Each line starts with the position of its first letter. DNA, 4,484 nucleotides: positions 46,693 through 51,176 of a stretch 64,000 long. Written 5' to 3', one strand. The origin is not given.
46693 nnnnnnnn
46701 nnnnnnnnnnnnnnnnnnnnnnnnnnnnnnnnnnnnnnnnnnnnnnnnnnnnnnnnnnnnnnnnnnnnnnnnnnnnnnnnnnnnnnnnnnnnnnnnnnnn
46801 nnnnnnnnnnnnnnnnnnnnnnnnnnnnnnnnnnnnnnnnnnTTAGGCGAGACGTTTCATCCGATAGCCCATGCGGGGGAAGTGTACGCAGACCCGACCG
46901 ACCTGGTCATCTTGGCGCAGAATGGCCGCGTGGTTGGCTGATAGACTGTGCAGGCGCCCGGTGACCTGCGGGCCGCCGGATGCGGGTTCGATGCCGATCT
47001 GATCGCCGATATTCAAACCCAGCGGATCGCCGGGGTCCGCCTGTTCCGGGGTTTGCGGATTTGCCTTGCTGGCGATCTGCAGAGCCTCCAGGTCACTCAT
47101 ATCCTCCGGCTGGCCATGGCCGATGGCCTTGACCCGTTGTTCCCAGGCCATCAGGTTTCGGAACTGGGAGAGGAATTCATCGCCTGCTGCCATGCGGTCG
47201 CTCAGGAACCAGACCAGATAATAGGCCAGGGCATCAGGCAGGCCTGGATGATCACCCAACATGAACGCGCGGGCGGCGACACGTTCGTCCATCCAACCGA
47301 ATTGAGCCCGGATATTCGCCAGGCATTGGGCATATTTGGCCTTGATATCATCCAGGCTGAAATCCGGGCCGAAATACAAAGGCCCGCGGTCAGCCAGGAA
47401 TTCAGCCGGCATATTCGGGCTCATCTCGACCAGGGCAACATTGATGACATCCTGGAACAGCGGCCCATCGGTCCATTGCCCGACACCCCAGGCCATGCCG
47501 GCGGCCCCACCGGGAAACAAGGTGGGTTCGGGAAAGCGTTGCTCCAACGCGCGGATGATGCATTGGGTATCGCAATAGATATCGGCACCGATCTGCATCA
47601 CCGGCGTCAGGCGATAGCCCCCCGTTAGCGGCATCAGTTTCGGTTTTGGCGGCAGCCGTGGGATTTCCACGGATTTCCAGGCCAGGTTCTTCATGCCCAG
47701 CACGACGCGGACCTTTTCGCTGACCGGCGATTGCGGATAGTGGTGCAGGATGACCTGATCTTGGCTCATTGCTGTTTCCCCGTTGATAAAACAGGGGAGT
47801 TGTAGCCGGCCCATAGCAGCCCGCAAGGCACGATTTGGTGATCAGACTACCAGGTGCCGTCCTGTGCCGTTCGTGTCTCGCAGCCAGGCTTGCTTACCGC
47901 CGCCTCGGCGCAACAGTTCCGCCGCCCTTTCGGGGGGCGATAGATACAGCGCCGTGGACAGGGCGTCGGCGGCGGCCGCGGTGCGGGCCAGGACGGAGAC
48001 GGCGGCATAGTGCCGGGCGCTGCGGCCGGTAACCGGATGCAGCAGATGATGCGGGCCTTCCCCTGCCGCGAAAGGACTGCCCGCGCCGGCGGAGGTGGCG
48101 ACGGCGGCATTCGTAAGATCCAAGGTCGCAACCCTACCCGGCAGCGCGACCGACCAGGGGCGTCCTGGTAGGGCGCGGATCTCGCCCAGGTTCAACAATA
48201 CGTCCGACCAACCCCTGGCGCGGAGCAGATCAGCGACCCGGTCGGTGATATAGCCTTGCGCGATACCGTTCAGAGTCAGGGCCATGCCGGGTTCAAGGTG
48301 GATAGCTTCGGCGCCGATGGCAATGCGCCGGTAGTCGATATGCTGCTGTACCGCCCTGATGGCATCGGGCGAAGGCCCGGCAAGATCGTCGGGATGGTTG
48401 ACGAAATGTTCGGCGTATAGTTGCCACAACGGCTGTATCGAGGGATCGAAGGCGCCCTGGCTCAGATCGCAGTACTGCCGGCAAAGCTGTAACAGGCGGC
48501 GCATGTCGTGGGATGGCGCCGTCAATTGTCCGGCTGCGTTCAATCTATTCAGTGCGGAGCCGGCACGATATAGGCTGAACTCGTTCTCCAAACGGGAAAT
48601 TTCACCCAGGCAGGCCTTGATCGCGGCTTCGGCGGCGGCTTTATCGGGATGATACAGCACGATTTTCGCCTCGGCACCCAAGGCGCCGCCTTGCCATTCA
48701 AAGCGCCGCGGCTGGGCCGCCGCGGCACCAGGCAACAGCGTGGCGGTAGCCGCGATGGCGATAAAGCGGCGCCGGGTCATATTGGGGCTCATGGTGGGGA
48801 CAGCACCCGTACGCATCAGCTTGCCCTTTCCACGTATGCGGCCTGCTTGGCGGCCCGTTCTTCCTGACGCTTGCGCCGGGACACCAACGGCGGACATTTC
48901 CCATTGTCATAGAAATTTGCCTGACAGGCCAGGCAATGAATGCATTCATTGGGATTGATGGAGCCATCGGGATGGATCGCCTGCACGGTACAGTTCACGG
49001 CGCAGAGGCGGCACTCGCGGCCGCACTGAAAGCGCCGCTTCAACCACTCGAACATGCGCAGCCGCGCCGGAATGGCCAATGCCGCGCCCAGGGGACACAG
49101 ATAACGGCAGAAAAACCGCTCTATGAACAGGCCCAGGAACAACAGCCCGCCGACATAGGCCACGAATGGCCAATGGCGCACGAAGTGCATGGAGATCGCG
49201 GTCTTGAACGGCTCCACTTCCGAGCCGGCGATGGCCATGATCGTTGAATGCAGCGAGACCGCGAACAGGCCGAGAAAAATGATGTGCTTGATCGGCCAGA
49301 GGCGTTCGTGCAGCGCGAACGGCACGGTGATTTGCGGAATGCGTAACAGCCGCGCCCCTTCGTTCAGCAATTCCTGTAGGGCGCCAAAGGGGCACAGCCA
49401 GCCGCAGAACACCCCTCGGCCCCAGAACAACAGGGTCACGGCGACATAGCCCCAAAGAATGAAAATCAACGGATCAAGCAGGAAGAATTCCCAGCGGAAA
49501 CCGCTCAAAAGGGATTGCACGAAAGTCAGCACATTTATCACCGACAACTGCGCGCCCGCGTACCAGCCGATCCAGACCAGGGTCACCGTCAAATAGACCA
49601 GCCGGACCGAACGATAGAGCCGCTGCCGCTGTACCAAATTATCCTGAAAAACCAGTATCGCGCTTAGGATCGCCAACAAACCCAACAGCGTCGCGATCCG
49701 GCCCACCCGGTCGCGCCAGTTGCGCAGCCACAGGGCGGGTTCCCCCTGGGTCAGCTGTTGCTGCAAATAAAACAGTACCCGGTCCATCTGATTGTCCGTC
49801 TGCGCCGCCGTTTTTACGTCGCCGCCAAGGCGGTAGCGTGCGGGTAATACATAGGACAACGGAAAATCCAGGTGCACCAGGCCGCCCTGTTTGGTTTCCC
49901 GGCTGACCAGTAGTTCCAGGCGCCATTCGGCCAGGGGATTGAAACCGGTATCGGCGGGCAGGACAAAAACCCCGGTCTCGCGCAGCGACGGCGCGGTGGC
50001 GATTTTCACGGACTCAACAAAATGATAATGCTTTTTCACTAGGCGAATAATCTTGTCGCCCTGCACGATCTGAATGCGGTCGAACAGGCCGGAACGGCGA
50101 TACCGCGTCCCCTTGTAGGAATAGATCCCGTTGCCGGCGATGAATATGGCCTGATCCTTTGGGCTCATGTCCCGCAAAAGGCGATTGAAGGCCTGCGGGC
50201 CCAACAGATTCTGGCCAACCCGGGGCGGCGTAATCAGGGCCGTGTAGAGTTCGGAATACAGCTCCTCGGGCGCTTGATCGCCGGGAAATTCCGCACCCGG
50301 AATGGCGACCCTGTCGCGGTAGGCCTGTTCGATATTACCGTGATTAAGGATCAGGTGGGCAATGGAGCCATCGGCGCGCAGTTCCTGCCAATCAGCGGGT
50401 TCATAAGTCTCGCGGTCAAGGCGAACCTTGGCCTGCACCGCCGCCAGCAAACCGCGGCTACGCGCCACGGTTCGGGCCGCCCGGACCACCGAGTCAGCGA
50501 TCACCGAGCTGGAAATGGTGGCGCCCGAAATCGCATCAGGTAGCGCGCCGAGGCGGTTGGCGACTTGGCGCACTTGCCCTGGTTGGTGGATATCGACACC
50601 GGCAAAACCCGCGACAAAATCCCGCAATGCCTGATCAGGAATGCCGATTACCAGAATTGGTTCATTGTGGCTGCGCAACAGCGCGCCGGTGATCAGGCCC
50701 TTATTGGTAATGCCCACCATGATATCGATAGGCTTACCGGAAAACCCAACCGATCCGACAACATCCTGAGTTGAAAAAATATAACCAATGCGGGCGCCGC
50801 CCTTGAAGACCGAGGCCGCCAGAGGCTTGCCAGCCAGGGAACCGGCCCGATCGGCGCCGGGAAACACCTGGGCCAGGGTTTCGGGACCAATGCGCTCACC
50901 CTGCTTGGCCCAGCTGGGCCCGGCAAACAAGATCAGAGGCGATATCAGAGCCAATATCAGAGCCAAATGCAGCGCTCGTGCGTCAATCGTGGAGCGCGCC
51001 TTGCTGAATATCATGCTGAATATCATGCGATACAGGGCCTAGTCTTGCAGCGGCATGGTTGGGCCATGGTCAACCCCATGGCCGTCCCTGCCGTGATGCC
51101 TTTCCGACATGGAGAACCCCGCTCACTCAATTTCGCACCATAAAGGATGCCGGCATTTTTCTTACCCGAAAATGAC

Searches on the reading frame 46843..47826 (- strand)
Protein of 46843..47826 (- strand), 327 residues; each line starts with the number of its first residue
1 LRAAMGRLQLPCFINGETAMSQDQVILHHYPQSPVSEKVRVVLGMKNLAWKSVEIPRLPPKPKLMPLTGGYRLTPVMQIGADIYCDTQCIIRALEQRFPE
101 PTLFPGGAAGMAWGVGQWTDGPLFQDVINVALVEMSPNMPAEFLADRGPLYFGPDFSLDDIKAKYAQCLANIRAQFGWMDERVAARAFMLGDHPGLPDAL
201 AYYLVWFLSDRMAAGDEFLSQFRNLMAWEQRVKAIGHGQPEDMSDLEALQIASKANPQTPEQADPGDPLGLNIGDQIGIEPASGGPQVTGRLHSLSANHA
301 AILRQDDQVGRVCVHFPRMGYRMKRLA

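Call 43: search_protein_families(library=pfam, proteins=[window:46843-47826:-], max_evalue=0.00001)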
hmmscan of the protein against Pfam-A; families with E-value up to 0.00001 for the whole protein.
window:46843-47826:- (327 aa): 3 families
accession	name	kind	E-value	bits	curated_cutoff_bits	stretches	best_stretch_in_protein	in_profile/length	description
PF13417.12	GST_N_3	-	2.9e-14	53.6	22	1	27-101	1-74/75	Glutathione S-transferase, N-terminal domain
PF13409.12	GST_N_2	-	5.6e-08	33.7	25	1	33-96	2-69/70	Glutathione S-transferase, N-terminal domain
PF13410.11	GST_C_2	-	1.7e-06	28.5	24.9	1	165-231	4-69/69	Glutathione S-transferase, C-terminal domain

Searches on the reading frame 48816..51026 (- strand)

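Call 43: search_protein_families(library=pfam, proteins=[window:48816-51026:-], max_evalue=0.00001)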
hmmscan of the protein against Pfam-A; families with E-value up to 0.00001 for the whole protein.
window:48816-51026:- (736 aa): 1 family
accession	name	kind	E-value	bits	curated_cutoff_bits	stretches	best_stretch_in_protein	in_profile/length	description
PF12801.12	Fer4_5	-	4.2e-17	62.3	22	1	518-564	2-48/48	4Fe-4S binding domain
